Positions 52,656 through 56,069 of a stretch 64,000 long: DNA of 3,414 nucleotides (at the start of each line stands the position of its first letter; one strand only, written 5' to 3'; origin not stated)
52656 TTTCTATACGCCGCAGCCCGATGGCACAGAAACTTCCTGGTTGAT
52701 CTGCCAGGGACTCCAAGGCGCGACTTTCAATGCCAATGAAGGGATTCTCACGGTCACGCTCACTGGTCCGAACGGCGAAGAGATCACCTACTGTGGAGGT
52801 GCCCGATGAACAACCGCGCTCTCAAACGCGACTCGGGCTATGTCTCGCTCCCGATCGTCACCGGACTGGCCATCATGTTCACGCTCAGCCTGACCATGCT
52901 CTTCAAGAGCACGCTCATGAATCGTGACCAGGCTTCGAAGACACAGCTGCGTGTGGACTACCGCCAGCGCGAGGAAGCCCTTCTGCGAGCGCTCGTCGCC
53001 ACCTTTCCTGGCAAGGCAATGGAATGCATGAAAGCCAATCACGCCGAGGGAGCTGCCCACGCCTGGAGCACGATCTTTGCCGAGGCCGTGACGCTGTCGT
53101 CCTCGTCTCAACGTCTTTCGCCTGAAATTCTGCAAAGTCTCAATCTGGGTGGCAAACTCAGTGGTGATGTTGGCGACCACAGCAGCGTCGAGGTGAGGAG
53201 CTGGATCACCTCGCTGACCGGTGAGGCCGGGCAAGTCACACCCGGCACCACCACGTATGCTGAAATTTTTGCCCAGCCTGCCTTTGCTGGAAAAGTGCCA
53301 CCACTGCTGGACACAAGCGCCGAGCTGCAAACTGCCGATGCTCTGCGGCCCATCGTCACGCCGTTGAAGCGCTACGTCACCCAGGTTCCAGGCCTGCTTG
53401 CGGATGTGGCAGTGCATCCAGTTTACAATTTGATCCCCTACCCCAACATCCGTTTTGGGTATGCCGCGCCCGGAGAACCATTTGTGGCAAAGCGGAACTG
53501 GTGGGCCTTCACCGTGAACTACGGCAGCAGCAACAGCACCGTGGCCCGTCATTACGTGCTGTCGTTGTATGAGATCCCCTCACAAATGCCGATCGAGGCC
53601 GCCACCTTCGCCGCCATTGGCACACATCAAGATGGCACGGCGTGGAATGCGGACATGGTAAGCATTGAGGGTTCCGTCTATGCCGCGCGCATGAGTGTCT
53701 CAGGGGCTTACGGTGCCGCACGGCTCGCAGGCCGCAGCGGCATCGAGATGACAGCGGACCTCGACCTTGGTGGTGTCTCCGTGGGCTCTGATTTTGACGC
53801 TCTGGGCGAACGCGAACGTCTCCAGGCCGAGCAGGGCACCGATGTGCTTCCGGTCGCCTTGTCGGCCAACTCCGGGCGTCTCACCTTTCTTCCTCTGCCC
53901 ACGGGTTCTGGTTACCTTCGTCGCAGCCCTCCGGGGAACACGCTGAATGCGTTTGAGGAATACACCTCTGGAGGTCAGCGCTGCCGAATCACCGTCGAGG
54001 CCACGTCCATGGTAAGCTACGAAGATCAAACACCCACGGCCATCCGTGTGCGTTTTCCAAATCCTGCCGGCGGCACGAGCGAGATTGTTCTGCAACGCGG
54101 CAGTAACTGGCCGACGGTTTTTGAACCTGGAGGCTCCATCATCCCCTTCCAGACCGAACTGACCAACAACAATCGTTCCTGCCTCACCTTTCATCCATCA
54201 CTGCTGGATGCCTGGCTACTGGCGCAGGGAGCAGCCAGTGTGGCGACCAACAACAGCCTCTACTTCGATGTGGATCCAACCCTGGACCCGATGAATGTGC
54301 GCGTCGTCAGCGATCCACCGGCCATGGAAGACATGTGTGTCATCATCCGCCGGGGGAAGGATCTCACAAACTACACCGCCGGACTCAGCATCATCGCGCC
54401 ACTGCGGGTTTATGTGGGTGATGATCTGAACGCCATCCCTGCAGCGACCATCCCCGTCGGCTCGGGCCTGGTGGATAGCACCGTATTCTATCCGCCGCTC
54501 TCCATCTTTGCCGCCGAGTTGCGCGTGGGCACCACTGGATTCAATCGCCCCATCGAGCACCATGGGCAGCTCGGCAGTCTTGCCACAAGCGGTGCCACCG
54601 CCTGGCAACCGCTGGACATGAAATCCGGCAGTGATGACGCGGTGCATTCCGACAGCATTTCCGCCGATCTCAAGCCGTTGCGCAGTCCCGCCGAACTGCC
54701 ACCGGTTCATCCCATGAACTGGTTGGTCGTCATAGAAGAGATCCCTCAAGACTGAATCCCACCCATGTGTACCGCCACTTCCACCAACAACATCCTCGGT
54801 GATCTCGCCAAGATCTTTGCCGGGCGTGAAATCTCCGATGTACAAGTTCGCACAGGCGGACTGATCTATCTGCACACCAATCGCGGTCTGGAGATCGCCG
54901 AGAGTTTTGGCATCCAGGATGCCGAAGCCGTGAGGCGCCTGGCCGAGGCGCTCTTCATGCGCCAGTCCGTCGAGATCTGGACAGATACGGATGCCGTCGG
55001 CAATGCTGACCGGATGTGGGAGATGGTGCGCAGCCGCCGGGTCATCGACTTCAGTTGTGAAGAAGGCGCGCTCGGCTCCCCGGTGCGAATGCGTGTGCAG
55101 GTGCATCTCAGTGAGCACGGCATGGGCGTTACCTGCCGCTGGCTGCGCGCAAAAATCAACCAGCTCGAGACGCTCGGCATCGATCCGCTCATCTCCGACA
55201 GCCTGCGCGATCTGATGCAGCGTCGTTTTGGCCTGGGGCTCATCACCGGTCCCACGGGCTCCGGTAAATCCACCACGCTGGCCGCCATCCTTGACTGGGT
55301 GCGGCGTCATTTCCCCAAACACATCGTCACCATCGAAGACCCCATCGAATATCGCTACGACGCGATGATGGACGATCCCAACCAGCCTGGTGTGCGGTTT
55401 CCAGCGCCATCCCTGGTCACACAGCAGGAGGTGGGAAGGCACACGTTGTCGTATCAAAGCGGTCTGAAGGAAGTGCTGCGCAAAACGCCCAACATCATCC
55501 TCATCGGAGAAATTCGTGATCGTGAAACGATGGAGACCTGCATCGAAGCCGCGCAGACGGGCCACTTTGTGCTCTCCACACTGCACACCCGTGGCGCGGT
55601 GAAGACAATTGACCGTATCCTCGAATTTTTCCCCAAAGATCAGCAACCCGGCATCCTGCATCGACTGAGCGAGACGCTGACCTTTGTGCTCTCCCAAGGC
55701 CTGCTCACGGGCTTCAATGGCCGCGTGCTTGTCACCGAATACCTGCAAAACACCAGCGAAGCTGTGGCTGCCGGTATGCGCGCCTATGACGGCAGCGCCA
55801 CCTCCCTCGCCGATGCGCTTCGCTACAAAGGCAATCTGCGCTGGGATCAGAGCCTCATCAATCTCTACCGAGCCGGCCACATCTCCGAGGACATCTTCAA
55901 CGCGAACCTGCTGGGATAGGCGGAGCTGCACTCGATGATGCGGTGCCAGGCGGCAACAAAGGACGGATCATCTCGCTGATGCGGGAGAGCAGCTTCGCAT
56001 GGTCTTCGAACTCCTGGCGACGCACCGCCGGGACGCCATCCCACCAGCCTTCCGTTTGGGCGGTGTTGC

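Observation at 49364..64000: Convergent two-operon T2SS/T4P hybrid locus with PilT, an embedded ABC transporter and several exported ORFans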

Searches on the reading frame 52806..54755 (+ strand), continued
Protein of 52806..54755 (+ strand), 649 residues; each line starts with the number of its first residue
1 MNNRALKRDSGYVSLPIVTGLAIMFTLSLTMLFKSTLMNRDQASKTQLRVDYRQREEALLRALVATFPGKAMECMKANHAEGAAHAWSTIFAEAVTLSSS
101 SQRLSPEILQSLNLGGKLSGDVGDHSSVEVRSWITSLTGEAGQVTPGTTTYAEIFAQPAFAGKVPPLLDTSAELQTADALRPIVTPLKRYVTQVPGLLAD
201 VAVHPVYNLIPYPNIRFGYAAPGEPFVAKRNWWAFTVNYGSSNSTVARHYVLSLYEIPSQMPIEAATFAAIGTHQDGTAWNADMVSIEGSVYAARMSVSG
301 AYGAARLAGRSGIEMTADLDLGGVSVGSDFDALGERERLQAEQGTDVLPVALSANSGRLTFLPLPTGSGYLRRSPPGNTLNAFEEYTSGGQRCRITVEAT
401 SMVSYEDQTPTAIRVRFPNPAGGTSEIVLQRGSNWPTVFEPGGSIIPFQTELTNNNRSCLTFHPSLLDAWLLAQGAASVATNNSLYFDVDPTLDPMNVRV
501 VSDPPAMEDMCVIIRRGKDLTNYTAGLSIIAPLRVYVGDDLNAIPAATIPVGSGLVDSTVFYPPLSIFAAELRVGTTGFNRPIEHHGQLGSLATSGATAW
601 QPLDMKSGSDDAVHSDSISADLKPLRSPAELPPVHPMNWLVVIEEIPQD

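Call 83: search_protein_representatives(alignment_id=A2)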
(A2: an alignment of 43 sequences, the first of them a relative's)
Query: 43 sequences, 649 profile positions. Proteins with E-value up to 0.001 (for the whole library): 261; up to 1e-10: 213; up to 1e-30: 130. The best 150 are listed.
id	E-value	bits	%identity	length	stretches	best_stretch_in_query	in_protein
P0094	9.6e-297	1001.9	-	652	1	1-649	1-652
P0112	3.8e-230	781.9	-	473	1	182-648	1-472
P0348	5.8e-224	761.4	-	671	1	4-646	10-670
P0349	1.0e-223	760.6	-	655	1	4-647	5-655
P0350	4.7e-203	692.4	-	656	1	4-647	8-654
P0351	1.3e-199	681.0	-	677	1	4-647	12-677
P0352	1.2e-195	667.9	-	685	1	6-647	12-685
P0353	1.4e-188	644.5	-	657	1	4-646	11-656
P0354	2.9e-184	630.3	-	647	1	5-647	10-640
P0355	3.1e-182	623.6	-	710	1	4-647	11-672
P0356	1.2e-171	588.6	-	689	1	4-647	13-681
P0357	4.7e-170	583.3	-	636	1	4-646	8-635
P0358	2.6e-162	557.8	-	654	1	4-646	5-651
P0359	1.3e-159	548.8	-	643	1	4-645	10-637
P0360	1.7e-158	545.1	-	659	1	4-645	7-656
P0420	1.5e-76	274.4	-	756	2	6-472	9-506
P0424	4.9e-72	259.5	-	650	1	5-647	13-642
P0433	3.9e-65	236.7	-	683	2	1-398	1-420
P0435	3.6e-61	223.6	-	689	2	5-400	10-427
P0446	1.3e-52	195.3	-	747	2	4-439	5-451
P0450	2.2e-50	187.9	-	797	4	178-322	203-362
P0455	1.8e-48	181.7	-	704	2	3-401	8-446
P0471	6.8e-33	130.2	-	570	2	210-644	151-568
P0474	2.8e-31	124.8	-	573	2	208-646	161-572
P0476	2.4e-30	121.8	-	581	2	195-646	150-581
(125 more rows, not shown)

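Call 84: list_cluster_members(proteins=[P0450, P0446, P0455, P0471, P0474, P0476, P0435, P0433, P0424, P0420])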
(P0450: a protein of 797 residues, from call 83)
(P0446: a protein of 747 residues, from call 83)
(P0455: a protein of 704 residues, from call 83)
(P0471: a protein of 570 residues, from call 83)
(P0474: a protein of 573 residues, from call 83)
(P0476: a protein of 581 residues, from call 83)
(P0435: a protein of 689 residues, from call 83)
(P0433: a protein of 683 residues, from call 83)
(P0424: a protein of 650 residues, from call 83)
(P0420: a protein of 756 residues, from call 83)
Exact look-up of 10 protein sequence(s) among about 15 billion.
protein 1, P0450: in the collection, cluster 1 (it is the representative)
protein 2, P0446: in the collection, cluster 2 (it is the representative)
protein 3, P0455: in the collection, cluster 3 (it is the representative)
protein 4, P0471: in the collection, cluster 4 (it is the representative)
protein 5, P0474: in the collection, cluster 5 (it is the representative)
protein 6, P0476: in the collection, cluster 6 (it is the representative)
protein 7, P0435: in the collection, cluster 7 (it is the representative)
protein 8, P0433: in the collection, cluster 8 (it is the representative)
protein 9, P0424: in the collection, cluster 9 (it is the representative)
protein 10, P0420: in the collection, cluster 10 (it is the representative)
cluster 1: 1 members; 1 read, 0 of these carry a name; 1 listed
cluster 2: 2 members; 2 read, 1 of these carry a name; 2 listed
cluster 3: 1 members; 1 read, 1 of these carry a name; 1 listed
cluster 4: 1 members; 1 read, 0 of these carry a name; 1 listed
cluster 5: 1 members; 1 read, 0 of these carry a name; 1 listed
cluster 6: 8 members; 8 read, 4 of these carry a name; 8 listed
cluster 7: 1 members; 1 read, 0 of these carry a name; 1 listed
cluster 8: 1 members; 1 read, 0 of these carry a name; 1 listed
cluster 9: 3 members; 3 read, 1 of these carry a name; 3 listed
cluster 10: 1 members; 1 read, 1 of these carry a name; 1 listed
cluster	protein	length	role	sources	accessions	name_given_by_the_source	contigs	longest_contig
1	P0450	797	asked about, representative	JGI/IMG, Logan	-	-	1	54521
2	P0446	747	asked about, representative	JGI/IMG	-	hypothetical protein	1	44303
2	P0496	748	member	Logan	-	-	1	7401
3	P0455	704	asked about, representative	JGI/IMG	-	hypothetical protein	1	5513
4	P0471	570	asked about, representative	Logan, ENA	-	-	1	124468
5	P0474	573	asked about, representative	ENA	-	-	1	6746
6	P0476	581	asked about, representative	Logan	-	-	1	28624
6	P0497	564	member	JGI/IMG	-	hypothetical protein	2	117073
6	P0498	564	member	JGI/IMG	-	hypothetical protein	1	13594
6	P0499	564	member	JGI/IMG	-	hypothetical protein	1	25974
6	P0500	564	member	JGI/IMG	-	hypothetical protein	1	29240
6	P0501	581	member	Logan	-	-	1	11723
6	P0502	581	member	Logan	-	-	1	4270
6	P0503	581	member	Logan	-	-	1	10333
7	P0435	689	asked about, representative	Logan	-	-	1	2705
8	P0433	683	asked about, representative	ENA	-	-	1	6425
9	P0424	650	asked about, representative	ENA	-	-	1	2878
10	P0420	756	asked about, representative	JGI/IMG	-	hypothetical protein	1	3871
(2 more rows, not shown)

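Call 89: search_protein_families(library=pfam, alignment_id=A9, max_evalue=0.01)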
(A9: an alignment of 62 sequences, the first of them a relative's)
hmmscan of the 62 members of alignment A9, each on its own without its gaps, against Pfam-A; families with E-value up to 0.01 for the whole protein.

A. member 1, L059:3242-3724:+ (160 aa): 0 families

B. families by the number of members that match (of 62 scanned): 1 family
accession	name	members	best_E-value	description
PF07963.17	N_methyl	6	1.7e-05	Prokaryotic N-terminal methylation motif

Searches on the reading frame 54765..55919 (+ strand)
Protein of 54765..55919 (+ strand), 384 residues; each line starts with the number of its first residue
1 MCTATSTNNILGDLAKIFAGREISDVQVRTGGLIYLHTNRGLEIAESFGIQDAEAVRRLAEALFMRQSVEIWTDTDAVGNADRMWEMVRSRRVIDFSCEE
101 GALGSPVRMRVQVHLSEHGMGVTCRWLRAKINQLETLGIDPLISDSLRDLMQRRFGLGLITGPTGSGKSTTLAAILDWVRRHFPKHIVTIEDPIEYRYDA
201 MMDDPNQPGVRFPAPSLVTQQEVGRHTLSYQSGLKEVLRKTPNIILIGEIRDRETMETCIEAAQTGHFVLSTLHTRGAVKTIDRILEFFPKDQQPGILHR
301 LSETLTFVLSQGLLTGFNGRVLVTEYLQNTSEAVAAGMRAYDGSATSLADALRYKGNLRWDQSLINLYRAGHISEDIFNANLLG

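Call 4: search_protein_families(library=pfam, max_evalue=0.1, proteins=[window:54765-55919:+])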
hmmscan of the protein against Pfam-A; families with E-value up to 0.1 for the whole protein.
window:54765-55919:+ (384 aa): 12 families
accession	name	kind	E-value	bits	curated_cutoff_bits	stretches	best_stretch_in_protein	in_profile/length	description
PF00437.27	T2SSE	-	2.5e-44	151.9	24.9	1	106-315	91-279/370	Type II/IV secretion system protein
PF13401.12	AAA_22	-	6.5e-05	23.7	27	1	156-193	6-33/130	AAA domain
PF13555.12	AAA_29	-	0.00028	21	27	1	151-175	18-42/61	P-loop containing region of AAA domain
PF25199.1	nSTAND_NTPase5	-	0.00097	19.4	34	1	121-232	6-114/145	Novel STAND NTPase 5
PF13191.12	AAA_16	-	0.0013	19.7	32.6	1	147-183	16-56/167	AAA ATPase domain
PF13476.12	AAA_23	-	0.002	19.2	27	1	156-175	20-39/201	AAA domain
PF13514.12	AAA_27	-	0.015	15.3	22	1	148-178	19-49/206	AAA domain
PF01026.27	TatD_DNase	-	0.033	14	27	1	253-333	108-189/253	TatD related DNase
PF13604.12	AAA_30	-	0.035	14.3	27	1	147-181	10-44/191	AAA domain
PF04851.21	ResIII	-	0.043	14.2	22.5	1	146-189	14-58/164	Type III restriction enzyme, res subunit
PF20720.3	nSTAND3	-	0.045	13.9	27.2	1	159-197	21-57/155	Novel STAND NTPase 3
PF00005.33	ABC_tran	-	0.069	14.2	25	0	160-178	16-34/137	ABC transporter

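Call 6: search_protein_families(library=ncbifam, max_evalue=0.01, proteins=[window:54765-55919:+])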
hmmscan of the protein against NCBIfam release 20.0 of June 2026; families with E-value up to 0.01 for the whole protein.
window:54765-55919:+ (384 aa): 18 families
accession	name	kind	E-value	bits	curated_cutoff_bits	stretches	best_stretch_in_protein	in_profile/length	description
TIGR01420.1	pilT_fam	subfamily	3.8e-75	253.3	319.1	1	82-376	56-332/343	PilT/PilU family type 4a pilus ATPase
TIGR02525.1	plasmid_TraJ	equivalog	6.6e-46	157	368.3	1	21-375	22-360/372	plasmid transfer ATPase TraJ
NF041000.1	ATPase_ComGA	equivalog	1.4e-36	125.8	300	2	225-314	182-265/267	competence type IV pilus ATPase ComGA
TIGR02533.1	type_II_gspE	equivalog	4.1e-36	124.7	630.25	1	104-288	190-359/486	type II secretion system ATPase GspE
NF007755.0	PRK10436.1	equivalog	2.9e-33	115.2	617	1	105-287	167-334/465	type II secretion system protein GspE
TIGR02538.1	type_IV_pilB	equivalog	3.2e-32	111.9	675.65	1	108-287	267-431/564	type IV-A pilus assembly ATPase PilB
TIGR02524.1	dot_icm_DotB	equivalog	2.6e-31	109.1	463.3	1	119-339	102-311/358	Dot/Icm type IV secretion system ATPase DotB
NF053534.1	T4PilAsmATPsTfpB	equivalog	8.3e-28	97.1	850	1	131-287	312-451/584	type IV pilus assembly ATPase TfpB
TIGR03819.1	heli_sec_ATPase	hypoth_equivalog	2.5e-17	63.1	373.15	1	10-278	51-290/340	TadA family conjugal transfer-associated ATPase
NF058587.1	archaellum_moto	equivalog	3.9e-15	55.6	550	1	159-285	279-393/527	archaellum flagellar ATPase motor FlaI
TIGR02788.1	VirB11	equivalog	6.4e-12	45.1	249.95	1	145-293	135-270/308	P-type DNA transfer ATPase VirB11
TIGR02782.1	TrbB_P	equivalog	7.4e-10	38.6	304.55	1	148-290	130-257/303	P-type conjugative transfer ATPase TrbB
NF053672.1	bindosome_BasE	exception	2e-08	33.4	1000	1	159-286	274-389/512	bindosome assembly system ATPase subunit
NF010475.0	PRK13900.1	equivalog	6.2e-07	28.8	389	1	10-284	11-278/333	type IV secretion system ATPase VirB11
NF010469.0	PRK13894.1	subfamily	7.5e-07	28.8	508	1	159-288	153-267/320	conjugal transfer ATPase TrbB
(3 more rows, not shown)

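Call 19: search_solved_structures(query=window:54765-55919:+, max_evalue=1e-10)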
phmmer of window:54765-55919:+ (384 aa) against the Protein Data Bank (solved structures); distinct sequences matched with E-value up to 1e-10: 26.
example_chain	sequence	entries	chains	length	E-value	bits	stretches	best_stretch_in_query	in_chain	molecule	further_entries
5fl3_A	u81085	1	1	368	1.6e-46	162.3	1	91-377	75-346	PILI RETRACTION PROTEIN PILT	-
6ojx_A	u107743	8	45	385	4e-43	151.1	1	108-327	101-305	Twitching motility pilus retraction ATPase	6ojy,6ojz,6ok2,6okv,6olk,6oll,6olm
2gsz_A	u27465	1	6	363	7.1e-43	150.3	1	93-374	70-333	twitching motility protein PilT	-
2ewv_A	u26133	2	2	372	7.8e-43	150.2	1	93-374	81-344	twitching motility protein PilT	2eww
5zfq_A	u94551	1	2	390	3.2e-42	148.1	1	108-327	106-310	Twitching motility pilus retraction protein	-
3jvu_A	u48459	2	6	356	1.4e-41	146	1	105-330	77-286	Twitching mobility protein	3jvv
2eyu_A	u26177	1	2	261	2e-40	142.2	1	138-374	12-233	twitching motility protein PilT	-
9n32_A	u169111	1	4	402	1.7e-35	126.1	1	108-375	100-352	PilU protein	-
10my_A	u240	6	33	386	7.9e-35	123.8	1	108-335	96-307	PilT/PilU family type 4a pilus ATPase | Twitching motility protein PilT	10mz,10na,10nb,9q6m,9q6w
4pht_A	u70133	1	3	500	1.3e-28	103.3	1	104-288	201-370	General secretory pathway protein E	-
6geb_A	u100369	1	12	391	1.6e-27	99.8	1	132-380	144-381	DotB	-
1p9r_A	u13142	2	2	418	5.4e-27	98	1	104-287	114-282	General secretion pathway protein E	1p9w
4ksr_A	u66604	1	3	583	1.3e-26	96.8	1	104-287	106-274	Type II secretion system protein E, Hemolysin-coregulated protein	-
4kss_A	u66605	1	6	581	1.3e-26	96.7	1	104-287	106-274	Type II secretion system protein E, hemolysin-coregulated protein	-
6gef_A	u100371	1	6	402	8e-26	94.2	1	143-332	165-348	Type IV secretion system protein DotB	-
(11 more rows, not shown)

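Call 59: search_solved_structures(query=window:54765-55919:+, max_evalue=1e-40, show_alignments=4)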
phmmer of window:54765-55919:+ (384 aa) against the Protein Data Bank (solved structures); distinct sequences matched with E-value up to 1e-40: 6.
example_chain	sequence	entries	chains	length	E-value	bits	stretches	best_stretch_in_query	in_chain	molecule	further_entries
5fl3_A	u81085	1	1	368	1.6e-46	162.3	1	91-377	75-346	PILI RETRACTION PROTEIN PILT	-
6ojx_A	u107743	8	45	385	4e-43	151.1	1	108-327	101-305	Twitching motility pilus retraction ATPase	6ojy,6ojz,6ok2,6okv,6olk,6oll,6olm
2gsz_A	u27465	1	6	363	7.1e-43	150.3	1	93-374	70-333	twitching motility protein PilT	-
2ewv_A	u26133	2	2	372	7.8e-43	150.2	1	93-374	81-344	twitching motility protein PilT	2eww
5zfq_A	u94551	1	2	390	3.2e-42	148.1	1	108-327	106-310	Twitching motility pilus retraction protein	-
3jvu_A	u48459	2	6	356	1.4e-41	146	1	105-330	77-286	Twitching mobility protein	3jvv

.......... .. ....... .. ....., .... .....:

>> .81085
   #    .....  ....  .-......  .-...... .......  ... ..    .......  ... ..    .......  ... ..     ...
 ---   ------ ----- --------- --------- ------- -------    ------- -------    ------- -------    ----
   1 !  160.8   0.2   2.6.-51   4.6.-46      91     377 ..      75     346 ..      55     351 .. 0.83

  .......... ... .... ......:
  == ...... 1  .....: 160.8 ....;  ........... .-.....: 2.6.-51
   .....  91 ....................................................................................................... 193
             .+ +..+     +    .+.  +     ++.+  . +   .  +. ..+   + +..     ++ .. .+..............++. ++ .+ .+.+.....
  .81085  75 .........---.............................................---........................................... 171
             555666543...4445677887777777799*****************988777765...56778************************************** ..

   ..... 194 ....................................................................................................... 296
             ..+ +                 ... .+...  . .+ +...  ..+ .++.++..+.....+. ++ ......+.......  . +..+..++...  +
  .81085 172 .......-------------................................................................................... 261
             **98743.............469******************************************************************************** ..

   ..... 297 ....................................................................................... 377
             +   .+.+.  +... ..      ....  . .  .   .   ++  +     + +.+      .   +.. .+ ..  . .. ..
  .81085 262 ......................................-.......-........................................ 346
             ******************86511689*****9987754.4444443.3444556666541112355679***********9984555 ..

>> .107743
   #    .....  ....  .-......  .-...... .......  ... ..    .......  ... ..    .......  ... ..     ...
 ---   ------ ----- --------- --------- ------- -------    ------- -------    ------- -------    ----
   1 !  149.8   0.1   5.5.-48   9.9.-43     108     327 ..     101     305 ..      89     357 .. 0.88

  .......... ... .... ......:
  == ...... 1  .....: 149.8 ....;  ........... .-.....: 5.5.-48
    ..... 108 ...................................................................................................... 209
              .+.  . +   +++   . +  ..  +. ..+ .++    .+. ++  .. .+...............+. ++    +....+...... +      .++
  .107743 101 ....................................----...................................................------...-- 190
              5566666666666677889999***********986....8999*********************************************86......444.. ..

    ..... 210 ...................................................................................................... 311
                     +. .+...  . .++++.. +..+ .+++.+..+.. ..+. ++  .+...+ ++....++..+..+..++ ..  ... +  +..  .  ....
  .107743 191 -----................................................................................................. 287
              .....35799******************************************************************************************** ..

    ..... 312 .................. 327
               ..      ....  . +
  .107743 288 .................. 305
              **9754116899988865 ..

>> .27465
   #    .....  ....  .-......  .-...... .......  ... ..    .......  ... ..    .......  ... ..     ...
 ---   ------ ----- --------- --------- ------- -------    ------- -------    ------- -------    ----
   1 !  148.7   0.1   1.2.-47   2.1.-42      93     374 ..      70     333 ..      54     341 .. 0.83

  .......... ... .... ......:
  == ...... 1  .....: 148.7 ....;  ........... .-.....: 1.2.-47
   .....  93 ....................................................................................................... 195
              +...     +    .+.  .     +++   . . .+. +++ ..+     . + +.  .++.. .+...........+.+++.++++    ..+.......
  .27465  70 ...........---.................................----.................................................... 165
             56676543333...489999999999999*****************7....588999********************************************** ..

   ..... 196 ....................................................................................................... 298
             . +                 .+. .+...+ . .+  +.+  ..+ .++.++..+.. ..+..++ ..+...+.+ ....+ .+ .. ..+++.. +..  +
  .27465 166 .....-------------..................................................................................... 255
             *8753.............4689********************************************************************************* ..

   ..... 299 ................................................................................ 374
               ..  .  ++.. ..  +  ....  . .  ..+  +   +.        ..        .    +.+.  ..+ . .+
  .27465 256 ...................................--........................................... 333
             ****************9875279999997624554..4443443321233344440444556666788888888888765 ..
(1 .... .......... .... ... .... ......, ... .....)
